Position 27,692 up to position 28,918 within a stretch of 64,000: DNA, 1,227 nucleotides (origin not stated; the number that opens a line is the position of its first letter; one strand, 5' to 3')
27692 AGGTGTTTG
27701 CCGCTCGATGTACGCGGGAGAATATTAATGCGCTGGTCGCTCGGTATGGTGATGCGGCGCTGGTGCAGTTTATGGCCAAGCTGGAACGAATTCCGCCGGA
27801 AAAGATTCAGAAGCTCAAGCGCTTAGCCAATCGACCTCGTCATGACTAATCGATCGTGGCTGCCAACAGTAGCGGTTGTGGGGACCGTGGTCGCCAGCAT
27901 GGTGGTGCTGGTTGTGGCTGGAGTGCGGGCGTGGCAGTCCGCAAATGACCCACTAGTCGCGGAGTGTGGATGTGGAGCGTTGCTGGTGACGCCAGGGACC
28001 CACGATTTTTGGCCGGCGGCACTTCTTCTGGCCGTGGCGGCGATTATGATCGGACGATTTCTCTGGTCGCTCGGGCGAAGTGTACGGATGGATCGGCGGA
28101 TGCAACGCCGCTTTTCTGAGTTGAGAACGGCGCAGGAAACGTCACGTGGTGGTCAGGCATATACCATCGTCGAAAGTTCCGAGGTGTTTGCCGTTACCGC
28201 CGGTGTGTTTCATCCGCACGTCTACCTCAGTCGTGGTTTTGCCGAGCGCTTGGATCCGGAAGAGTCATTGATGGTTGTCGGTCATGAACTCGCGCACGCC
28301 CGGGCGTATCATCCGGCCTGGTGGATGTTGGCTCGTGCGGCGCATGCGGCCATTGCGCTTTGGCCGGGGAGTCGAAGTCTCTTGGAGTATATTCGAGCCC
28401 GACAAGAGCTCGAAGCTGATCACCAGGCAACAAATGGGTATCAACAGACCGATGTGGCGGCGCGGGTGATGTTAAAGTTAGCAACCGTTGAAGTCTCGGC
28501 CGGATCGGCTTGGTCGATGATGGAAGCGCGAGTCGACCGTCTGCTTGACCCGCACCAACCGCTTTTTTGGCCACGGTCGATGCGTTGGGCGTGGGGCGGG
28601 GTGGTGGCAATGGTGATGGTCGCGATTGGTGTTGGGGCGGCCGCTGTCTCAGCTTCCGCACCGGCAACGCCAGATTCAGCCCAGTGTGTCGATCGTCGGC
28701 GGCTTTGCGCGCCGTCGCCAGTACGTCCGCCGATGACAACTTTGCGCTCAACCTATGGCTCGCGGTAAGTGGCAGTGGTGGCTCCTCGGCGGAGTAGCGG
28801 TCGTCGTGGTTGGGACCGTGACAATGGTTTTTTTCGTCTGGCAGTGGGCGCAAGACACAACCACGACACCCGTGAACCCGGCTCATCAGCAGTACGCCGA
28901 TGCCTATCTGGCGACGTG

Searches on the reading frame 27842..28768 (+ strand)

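Call 75: search_protein_families(library=pfam, proteins=[window:27842-28768:+], max_evalue=0.001)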
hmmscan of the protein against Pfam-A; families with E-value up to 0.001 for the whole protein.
window:27842-28768:+ (308 aa): 2 families
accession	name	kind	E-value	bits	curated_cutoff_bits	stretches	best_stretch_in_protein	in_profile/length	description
PF01435.24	Peptidase_M48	-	2.6e-07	31.1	20.3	1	85-164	5-87/186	Peptidase family M48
PF05569.17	Peptidase_M56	-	5.9e-06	26.1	31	1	62-164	111-215/296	BlaR1 peptidase M56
